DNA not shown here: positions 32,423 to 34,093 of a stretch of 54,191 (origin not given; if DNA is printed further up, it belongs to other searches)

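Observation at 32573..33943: HMG-CoA-reductase-fold protein with a completely rewired active site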

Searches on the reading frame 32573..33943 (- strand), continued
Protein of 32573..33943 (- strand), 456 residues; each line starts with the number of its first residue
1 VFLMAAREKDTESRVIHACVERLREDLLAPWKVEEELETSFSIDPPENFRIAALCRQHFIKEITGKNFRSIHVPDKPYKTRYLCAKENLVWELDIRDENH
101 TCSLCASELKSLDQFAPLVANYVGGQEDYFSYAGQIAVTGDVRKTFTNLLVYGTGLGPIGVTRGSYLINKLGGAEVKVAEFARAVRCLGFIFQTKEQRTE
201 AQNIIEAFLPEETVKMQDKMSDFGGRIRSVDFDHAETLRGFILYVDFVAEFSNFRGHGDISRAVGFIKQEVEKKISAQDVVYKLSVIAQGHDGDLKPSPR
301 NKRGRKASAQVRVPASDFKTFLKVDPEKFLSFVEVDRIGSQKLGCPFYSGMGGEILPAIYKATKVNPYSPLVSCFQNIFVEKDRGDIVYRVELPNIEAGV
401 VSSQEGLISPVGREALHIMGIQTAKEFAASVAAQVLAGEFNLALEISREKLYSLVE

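Call 30: find_encoding_contigs(protein=P0148, flank=7000, max_places=1)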
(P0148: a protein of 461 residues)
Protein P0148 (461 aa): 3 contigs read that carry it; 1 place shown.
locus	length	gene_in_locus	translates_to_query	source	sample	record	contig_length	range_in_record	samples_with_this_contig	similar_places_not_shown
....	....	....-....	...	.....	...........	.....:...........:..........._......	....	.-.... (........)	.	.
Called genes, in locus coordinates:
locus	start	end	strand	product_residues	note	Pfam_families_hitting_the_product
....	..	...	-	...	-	-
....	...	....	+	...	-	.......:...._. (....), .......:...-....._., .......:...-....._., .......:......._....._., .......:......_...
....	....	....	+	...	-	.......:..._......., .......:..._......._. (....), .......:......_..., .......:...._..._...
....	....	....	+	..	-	-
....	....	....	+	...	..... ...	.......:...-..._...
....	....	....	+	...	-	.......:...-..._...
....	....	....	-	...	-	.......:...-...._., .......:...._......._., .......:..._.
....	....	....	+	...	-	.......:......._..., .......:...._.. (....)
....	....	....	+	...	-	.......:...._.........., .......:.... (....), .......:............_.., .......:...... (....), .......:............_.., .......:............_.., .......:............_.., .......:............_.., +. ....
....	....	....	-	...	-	?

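Call 35: predict_structure(alignment_id=A2)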
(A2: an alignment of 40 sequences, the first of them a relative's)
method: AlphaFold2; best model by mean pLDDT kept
length: 453 residues; sequences in the alignment: 40
mean_pLDDT: 91.4   pTM: 0.91
mean pLDDT of the five models: 91.4, 90.4, 89.8, 88.3, 88.0
residues with pLDDT >= 90: 348; 70-90: 85; 50-70: 17; < 50: 3
segments of 3 or more residues with pLDDT < 50: 451-453
pLDDT, mean of each block of 10 residues (from residue 1): 74 97 94 96 97 98 96 96 96 95 97 94 93 98 90 81 96 97 95 97 91 88 92 96 95 91 94 95 84 78 96 92 93 86 70 92 86 88 95 90 92 98 97 94 78 40
secondary structure, 60 per line:
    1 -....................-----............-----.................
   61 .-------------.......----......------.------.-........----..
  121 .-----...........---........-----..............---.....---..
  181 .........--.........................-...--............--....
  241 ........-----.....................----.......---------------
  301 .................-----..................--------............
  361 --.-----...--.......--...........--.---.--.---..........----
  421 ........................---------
elements in order: H2-21 H27-38 H44-61 E75-81 E86-91 E107-114 E119-121 E127-137 E141-148 H154-167 E171-175 E179-189 H192-216 E223-234 E237-248 H254-274 E279-285 E301-311 H312-317 H323-340 H349-360 E374-380 E383-393 H407-416 H421-444

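Call 38: find_encoding_contigs(protein=P0276, flank=7000, max_places=1)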
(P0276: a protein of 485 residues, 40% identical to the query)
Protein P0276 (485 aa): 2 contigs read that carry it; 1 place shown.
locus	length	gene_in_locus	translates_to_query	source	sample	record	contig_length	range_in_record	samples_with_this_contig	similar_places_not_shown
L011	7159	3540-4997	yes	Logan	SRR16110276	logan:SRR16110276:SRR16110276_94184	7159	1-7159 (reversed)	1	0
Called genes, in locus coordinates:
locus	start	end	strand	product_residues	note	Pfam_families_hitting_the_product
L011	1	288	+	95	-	?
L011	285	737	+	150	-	PF00293:NUDIX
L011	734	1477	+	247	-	PF00702:Hydrolase, PF13419:HAD_2, PF13242:Hydrolase_like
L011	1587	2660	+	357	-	PF08442:ATP-grasp_2, PF13549:ATP-grasp_5, PF24948:Citrate_synth_N, PF00549:Ligase_CoA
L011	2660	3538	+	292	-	PF02629:CoA_binding, PF13380:CoA_binding_2, PF13607:Succ_CoA_lig, PF00549:Ligase_CoA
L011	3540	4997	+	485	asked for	PF00368:HMG-CoA_red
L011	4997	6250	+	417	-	PF00368:HMG-CoA_red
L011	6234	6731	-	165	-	-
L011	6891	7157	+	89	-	?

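Call 39: find_encoding_contigs(protein=P0149, flank=7000, max_places=1)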
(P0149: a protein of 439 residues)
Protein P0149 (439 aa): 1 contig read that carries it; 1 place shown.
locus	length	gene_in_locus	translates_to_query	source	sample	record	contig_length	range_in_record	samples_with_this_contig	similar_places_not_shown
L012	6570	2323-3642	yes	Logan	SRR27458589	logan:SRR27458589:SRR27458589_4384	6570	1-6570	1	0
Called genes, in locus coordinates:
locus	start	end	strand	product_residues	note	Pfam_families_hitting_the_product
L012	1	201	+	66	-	?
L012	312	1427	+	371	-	PF08442:ATP-grasp_2, PF13549:ATP-grasp_5, PF24948:Citrate_synth_N, PF00549:Ligase_CoA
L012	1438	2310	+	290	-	PF02629:CoA_binding, PF13380:CoA_binding_2, PF00549:Ligase_CoA, PF13607:Succ_CoA_lig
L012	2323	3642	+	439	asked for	PF00368:HMG-CoA_red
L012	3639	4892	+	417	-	PF00368:HMG-CoA_red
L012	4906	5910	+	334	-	PF00288:GHMP_kinases_N, PF08544:GHMP_kinases_C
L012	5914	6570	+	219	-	?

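Call 40: fold_search(model_id=the predicted structure, library=pdb)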
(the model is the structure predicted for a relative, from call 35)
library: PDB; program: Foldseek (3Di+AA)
matches with E <= 10: 1068; with E <= 0.001: 105
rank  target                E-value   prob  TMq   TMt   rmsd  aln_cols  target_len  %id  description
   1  6hr8_B                4.2e-23  1.00  0.65  0.73  15.2       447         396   18  HMG-CoA reductase from Methanothermococcus thermolithotrophicus in complex with NADPH at 2.9 A resolution (released 2019-02-13)
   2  6hr8_A                6.6e-23  1.00  0.62  0.70  14.8       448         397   18  HMG-CoA reductase from Methanothermococcus thermolithotrophicus in complex with NADPH at 2.9 A resolution (released 2019-02-13)
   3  6hr7_B                1.5e-22  1.00  0.63  0.71  14.6       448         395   18  HMG-CoA reductase from Methanothermococcus thermolithotrophicus apo form at 2.4 A resolution (released 2019-02-13)
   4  6hr7_A                2.3e-22  1.00  0.64  0.73  14.6       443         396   17  HMG-CoA reductase from Methanothermococcus thermolithotrophicus apo form at 2.4 A resolution (released 2019-02-13)
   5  1hwi_B                3.0e-20  1.00  0.59  0.67  14.9       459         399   17  COMPLEX OF THE CATALYTIC PORTION OF HUMAN HMG-COA REDUCTASE WITH FLUVASTATIN (released 2001-05-11)
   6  1hwi_A                3.4e-20  1.00  0.60  0.68  13.3       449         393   18  COMPLEX OF THE CATALYTIC PORTION OF HUMAN HMG-COA REDUCTASE WITH FLUVASTATIN (released 2001-05-11)
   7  1hw8_A                3.8e-20  1.00  0.59  0.66  14.7       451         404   18  COMPLEX OF THE CATALYTIC PORTION OF HUMAN HMG-COA REDUCTASE WITH COMPACTIN (ALSO KNOWN AS MEVASTATIN) (released 2001-05-11)
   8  1dq8_D                5.7e-20  1.00  0.59  0.65  14.3       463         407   17  COMPLEX OF THE CATALYTIC PORTION OF HUMAN HMG-COA REDUCTASE WITH HMG AND COA (released 2000-03-08)
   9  1dq8_A                6.0e-20  1.00  0.60  0.64  14.3       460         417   18  COMPLEX OF THE CATALYTIC PORTION OF HUMAN HMG-COA REDUCTASE WITH HMG AND COA (released 2000-03-08)
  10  1hw8_B                6.3e-20  1.00  0.59  0.65  14.8       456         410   16  COMPLEX OF THE CATALYTIC PORTION OF HUMAN HMG-COA REDUCTASE WITH COMPACTIN (ALSO KNOWN AS MEVASTATIN) (released 2001-05-11)
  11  1dqa_A                7.1e-20  1.00  0.59  0.65  15.0       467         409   16  COMPLEX OF THE CATALYTIC PORTION OF HUMAN HMG-COA REDUCTASE WITH HMG, COA, AND NADP+ (released 2000-03-08)
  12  1hwj_D                1.2e-19  1.00  0.60  0.68  13.7       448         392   16  COMPLEX OF THE CATALYTIC PORTION OF HUMAN HMG-COA REDUCTASE WITH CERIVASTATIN (released 2001-05-11)
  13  1hwi_C                1.3e-19  1.00  0.60  0.71   4.1       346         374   20  COMPLEX OF THE CATALYTIC PORTION OF HUMAN HMG-COA REDUCTASE WITH FLUVASTATIN (released 2001-05-11)
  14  1hwk_A                1.6e-19  1.00  0.60  0.66  14.7       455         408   16  COMPLEX OF THE CATALYTIC PORTION OF HUMAN HMG-COA REDUCTASE WITH ATORVASTATIN (released 2001-05-11)
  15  1dq8_B                1.7e-19  1.00  0.60  0.67  15.1       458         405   17  COMPLEX OF THE CATALYTIC PORTION OF HUMAN HMG-COA REDUCTASE WITH HMG AND COA (released 2000-03-08)
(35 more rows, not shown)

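Call 45: find_related_loci(query=A2, collection=genome_contigs, flank=10000)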
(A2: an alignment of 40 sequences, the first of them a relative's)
Query A2 (453 aa) in genome_contigs; peptide patterns used: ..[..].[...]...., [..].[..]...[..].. (x = any residue, [..] = any of these).
110 stretches matched a pattern; 32 encode a relative of the query (tblastn E <= 1e-3); 31 distinct loci.
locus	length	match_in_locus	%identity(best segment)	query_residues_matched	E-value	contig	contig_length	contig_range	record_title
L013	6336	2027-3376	80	1-450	0e+0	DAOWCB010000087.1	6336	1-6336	MAG TPA_asm: Candidatus Aminicenantes bacterium isolate CSMAG_1876 CSMAG_1876_k141_2467954_length_6336_cov_11.0000, whol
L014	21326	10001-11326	76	9-450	0e+0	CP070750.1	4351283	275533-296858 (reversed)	MAG: Candidatus Aminicenantes bacterium isolate bin34 chromosome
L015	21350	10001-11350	74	1-450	0e+0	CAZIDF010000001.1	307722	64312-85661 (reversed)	MAG TPA_asm: uncultured Eubacteriales bacterium isolate SRP185410_co2_332 genome assembly, contig: NODE_6_length_307722_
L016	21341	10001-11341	68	5-450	0e+0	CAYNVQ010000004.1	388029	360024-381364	MAG TPA_asm: uncultured Eubacteriales bacterium isolate SRP323688_co1_275 genome assembly, contig: NODE_28_length_388029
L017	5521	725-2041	66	12-450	0e+0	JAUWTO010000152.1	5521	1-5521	MAG: Candidatus Aminicenantes bacterium isolate CSMAG_2582 CSMAG_2582_k127_2447427_length_5521_cov_978.0000, whole genom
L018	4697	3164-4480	64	12-450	0e+0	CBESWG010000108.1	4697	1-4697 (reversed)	MAG TPA_asm: uncultured bacterium isolate SRR7614714_metabat2_22 genome assembly, contig: ERZ25083850.7208, whole genome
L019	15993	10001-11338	64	4-449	0e+0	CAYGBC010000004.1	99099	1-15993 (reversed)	MAG TPA_asm: uncultured Eubacteriales bacterium isolate ERP108616_co1_418 genome assembly, contig: k119_609612, whole ge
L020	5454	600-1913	64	13-450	0e+0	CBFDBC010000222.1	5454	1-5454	MAG TPA_asm: uncultured bacterium isolate SRR26215685_binner12_Refined_20 genome assembly, contig: ERZ25073489.5832, who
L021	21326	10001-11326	63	9-450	0e+0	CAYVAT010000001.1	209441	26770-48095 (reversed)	MAG TPA_asm: uncultured Eubacteriales bacterium isolate binchicken_co178_256 genome assembly, contig: NODE_107_length_20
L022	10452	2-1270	66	27-449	0e+0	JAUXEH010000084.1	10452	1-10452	MAG: Candidatus Aminicenantes bacterium isolate CSMAG_2872 CSMAG_2872_k117_7596078_length_10452_cov_55.6805, whole genom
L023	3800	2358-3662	64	16-450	0e+0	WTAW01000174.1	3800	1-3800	MAG: Candidatus Aminicenantes bacterium isolate GLR1792 c_000000177470, whole genome shotgun sequence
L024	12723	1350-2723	62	1-449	0e+0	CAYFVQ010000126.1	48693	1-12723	MAG TPA_asm: uncultured Eubacteriales bacterium isolate ERP108616_co1_206 genome assembly, contig: k119_1392158, whole g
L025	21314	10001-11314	63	9-446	0e+0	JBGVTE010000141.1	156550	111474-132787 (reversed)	MAG: Candidatus Aminicenantaceae bacterium isolate S_218_B4 k127_544568, whole genome shotgun sequence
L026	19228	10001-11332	63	7-450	0e+0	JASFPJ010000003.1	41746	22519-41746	MAG: Candidatus Aminicenantes bacterium isolate D0819M58metaG_Bin_295 D0819M58metaG_FD_scaffold_28_c1, whole genome shot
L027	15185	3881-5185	61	16-450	0e+0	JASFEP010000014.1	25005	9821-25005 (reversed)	MAG: Candidatus Aminicenantes bacterium isolate D0606M12metaG_Bin_51 D0606M12metaG_FD_scaffold_355_c1, whole genome shot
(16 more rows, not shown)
